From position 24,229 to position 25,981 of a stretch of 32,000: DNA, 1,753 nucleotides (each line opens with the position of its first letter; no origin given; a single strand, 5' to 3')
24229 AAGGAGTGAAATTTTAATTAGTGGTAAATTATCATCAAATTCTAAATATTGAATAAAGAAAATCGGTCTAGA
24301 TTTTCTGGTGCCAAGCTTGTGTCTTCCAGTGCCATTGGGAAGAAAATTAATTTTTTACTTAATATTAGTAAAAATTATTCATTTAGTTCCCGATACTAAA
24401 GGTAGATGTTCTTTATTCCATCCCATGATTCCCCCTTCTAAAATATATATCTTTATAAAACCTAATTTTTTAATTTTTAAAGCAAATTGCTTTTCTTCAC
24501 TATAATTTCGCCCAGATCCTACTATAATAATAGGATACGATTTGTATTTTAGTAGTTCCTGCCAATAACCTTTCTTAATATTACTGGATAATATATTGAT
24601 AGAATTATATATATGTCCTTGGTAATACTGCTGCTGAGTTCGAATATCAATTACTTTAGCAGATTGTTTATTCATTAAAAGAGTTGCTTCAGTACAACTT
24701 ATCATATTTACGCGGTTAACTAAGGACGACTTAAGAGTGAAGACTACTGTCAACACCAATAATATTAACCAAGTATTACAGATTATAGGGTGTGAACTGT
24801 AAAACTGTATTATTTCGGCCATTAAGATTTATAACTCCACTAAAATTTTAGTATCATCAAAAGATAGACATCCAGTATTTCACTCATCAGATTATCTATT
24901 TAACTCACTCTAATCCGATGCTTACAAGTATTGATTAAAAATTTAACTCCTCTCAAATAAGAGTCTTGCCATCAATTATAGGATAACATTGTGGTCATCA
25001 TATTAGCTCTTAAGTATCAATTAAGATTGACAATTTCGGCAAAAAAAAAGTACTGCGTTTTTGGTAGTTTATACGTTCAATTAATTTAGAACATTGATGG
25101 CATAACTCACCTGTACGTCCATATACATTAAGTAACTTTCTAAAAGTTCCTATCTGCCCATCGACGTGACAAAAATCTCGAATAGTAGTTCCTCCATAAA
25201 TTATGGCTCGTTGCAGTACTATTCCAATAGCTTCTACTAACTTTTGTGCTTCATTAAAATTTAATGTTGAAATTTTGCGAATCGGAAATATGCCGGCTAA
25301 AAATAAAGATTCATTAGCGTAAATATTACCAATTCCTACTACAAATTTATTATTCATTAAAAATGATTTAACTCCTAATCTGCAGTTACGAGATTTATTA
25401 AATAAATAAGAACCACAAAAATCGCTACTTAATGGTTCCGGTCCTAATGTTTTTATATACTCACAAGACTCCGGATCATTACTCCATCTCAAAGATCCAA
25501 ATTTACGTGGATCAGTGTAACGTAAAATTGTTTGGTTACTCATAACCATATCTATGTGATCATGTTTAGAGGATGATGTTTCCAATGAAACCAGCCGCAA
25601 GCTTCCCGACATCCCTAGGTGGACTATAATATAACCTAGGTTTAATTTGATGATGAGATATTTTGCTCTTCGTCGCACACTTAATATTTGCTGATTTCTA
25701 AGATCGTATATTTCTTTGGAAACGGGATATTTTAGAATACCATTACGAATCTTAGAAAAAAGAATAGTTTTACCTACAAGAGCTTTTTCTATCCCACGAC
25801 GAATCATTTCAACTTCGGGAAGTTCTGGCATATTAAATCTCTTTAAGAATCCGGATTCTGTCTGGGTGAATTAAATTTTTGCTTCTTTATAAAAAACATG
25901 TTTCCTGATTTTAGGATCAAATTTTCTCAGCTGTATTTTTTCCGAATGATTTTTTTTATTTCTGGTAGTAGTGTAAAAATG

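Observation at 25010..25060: mutM is broken inside a T9 homopolymer, and a one-base slip exactly recreates the second CxxC of the Fpg zinc finger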

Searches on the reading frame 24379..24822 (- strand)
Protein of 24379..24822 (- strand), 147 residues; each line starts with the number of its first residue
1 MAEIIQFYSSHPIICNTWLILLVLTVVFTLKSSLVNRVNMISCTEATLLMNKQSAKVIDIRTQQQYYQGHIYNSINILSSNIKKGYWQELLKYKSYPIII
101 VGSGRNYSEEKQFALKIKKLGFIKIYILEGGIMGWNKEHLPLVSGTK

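Call 30: find_encoding_contigs(protein=window:24379-24822:-, flank=1100, max_places=10)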
Protein window:24379-24822:- (147 aa): 5 contigs read that carry it; 4 places shown.
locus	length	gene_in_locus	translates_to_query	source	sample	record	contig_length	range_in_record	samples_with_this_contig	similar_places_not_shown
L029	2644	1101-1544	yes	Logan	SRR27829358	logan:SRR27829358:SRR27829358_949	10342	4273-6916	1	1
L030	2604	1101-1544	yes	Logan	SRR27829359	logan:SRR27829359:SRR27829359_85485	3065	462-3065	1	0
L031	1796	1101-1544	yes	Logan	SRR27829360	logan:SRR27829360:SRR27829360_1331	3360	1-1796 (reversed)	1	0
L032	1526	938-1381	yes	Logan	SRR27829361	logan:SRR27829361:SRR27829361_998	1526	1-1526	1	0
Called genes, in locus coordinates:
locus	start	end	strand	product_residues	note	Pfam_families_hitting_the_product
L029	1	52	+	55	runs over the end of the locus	PF00471:Ribosomal_L33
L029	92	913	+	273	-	PF01149:Fapy_DNA_glyco, PF06831:H2TH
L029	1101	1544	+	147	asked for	PF00581:Rhodanese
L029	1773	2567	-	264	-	PF00121:TIM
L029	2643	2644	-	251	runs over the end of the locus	PF00970:FAD_binding_6 (weak), PF00175:NAD_binding_1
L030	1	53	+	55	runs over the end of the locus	PF00471:Ribosomal_L33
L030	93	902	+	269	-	PF01149:Fapy_DNA_glyco, PF06831:H2TH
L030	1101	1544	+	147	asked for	PF00581:Rhodanese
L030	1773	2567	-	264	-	PF00121:TIM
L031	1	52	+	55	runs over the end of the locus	PF00471:Ribosomal_L33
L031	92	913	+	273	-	PF01149:Fapy_DNA_glyco, PF06831:H2TH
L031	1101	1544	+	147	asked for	PF00581:Rhodanese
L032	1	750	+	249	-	?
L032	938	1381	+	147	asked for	PF00581:Rhodanese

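Call 74: search_protein_families(library=pfam, proteins=[window:24379-24822:-], max_evalue=0.01)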
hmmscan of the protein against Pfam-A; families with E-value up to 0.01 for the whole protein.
window:24379-24822:- (147 aa): 1 family
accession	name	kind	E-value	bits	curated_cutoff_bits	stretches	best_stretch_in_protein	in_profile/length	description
PF00581.25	Rhodanese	-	7.1e-15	55.7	22.2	1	45-137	4-101/102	Rhodanese-like domain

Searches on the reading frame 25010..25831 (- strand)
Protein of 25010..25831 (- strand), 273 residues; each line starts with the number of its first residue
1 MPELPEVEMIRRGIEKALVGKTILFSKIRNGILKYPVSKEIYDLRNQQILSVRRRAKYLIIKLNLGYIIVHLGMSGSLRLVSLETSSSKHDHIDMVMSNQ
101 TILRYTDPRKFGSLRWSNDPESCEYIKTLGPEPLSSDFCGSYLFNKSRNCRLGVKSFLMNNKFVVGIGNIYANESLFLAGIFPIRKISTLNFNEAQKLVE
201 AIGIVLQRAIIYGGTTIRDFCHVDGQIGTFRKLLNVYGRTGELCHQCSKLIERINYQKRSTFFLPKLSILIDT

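Call 6: search_protein_families(library=pfam, proteins=[window:25013-25831:-], max_evalue=0.01)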
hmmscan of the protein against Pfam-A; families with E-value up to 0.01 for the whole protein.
seq(273 aa): 2 families
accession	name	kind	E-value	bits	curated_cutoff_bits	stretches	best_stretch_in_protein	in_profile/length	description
PF01149.29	Fapy_DNA_glyco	-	4.3e-31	108.4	25.5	1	1-113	1-116/117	Formamidopyrimidine-DNA glycosylase N-terminal domain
PF06831.19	H2TH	-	2.6e-23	82.3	34.7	1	129-219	1-91/93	Formamidopyrimidine-DNA glycosylase H2TH domain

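Call 8: find_encoding_contigs(protein=window:25010-25831:-, flank=3000, max_places=10)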
Protein window:25010-25831:- (273 aa): 3 contigs read that carry it; 2 places shown.
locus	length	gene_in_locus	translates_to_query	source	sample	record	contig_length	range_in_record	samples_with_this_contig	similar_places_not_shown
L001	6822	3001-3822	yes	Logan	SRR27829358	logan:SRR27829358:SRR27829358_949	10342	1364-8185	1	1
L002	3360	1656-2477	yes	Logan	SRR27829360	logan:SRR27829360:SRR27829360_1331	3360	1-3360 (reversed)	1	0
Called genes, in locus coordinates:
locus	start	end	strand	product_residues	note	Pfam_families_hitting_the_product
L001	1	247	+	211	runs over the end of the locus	PF00625:Guanylate_kin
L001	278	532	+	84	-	PF01192:RNA_pol_Rpb6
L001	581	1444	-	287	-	PF03755:YicC-like_N, PF08340:YicC-like_C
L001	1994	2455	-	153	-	PF00692:dUTPase, PF22769:DCD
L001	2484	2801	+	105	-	PF00830:Ribosomal_L28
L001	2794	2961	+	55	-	PF00471:Ribosomal_L33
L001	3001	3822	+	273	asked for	PF01149:Fapy_DNA_glyco, PF06831:H2TH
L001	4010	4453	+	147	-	PF00581:Rhodanese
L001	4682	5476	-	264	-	PF00121:TIM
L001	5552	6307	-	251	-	PF00970:FAD_binding_6 (weak), PF00175:NAD_binding_1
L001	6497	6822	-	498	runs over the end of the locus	PF00370:FGGY_N, PF02782:FGGY_C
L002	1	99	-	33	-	?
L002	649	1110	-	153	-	PF00692:dUTPase, PF22769:DCD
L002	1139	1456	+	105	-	PF00830:Ribosomal_L28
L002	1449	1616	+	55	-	PF00471:Ribosomal_L33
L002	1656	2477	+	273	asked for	PF01149:Fapy_DNA_glyco, PF06831:H2TH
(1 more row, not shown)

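Call 11: list_cluster_members(proteins=[P0001, window:25010-25831:-, P0002, P0003, P0004])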
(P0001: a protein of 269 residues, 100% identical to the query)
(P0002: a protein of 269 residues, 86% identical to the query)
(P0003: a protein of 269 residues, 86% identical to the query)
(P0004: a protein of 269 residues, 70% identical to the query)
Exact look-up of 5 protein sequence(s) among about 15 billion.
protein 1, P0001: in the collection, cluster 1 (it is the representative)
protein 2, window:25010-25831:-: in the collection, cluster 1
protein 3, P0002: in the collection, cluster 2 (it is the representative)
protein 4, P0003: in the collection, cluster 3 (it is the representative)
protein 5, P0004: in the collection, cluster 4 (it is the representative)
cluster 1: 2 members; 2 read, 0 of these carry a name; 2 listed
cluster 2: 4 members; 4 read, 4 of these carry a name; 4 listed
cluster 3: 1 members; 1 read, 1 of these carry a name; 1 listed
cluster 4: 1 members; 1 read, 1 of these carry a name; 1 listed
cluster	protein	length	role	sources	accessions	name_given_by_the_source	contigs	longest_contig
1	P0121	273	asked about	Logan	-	-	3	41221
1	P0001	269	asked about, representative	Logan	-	-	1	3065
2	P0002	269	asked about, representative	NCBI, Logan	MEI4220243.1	MAG: bifunctional DNA-formamidopyrimidine glycosylase/DNA-(apurinic or apyrimidinic site) ...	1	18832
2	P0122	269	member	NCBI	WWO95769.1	MAG: bifunctional DNA-formamidopyrimidine glycosylase/DNA-(apurinic or apyrimidinic site) ...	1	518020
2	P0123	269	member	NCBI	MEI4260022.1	MAG: bifunctional DNA-formamidopyrimidine glycosylase/DNA-(apurinic or apyrimidinic site) ...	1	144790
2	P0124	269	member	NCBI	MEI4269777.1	MAG: bifunctional DNA-formamidopyrimidine glycosylase/DNA-(apurinic or apyrimidinic site) ...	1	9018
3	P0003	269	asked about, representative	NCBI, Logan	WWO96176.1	MAG: bifunctional DNA-formamidopyrimidine glycosylase/DNA-(apurinic or apyrimidinic site) ...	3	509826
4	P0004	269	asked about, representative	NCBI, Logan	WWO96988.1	MAG: bifunctional DNA-formamidopyrimidine glycosylase/DNA-(apurinic or apyrimidinic site) ...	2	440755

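Call 34: find_encoding_contigs(protein=P0124, flank=5000, max_places=4)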
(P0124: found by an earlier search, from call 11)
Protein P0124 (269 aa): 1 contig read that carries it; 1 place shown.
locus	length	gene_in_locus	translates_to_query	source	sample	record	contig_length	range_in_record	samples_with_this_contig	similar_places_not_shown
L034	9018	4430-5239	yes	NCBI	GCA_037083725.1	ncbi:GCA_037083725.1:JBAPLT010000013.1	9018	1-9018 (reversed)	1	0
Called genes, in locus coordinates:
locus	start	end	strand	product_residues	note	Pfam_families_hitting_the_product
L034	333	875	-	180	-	PF00719:Pyrophosphatase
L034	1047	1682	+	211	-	PF00625:Guanylate_kin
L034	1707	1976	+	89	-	PF01192:RNA_pol_Rpb6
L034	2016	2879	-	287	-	PF03755:YicC-like_N, PF08340:YicC-like_C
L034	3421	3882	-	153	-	PF22769:DCD, PF00692:dUTPase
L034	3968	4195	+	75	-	PF00830:Ribosomal_L28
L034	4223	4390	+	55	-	PF00471:Ribosomal_L33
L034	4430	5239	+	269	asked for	PF01149:Fapy_DNA_glyco, PF06831:H2TH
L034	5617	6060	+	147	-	PF00581:Rhodanese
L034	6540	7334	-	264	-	PF00121:TIM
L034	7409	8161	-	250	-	PF00970:FAD_binding_6 (faint), PF00175:NAD_binding_1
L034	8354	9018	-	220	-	PF02782:FGGY_C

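Call 35: find_encoding_contigs(protein=P0122, flank=5000, max_places=4)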
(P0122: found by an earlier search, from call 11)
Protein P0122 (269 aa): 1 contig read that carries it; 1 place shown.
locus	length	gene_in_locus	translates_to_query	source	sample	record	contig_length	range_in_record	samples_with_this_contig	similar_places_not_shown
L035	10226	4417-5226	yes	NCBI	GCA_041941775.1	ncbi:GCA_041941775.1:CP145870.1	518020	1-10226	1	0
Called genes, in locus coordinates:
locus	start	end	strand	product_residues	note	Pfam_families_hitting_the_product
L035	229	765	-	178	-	PF00719:Pyrophosphatase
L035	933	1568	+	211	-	PF00625:Guanylate_kin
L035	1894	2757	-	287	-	PF03755:YicC-like_N, PF08340:YicC-like_C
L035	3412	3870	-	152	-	PF00692:dUTPase, PF22769:DCD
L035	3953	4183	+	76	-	PF00830:Ribosomal_L28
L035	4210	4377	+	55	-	PF00471:Ribosomal_L33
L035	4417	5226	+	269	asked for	PF01149:Fapy_DNA_glyco, PF06831:H2TH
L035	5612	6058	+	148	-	PF00581:Rhodanese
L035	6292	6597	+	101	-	PF01545:Cation_efflux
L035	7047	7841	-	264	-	PF00121:TIM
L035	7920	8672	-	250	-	PF00970:FAD_binding_6 (weak), PF00175:NAD_binding_1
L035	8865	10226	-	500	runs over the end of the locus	PF00370:FGGY_N, PF02782:FGGY_C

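Call 77: predict_structure(alignment_id=A2)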
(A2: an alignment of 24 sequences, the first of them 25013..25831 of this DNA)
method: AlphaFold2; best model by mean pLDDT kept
length: 273 residues; sequences in the alignment: 24
mean_pLDDT: 83.1   pTM: 0.82
mean pLDDT of the five models: 83.1, 81.1, 78.2, 77.6, 57.1
residues with pLDDT >= 90: 117; 70-90: 108; 50-70: 35; < 50: 13
segments of 3 or more residues with pLDDT < 50: 217-223, 268-273
pLDDT, mean of each block of 10 residues (from residue 1): 84 90 91 73 93 92 96 82 78 92 84 89 89 95 96 93 90 88 92 98 93 64 61 70 72 63 51 28
secondary structure, 60 per line:
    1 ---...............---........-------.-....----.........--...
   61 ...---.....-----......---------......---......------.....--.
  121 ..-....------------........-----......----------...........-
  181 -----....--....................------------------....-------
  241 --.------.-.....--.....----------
elements in order: H4-18 E22-29 H39-42 E47-55 E58-63 E67-71 E77-82 E92-97 E101-106 E113-117 H124-127 H140-147 H154-158 H169-179 H192-211 H230-233 E252-256 E259-263
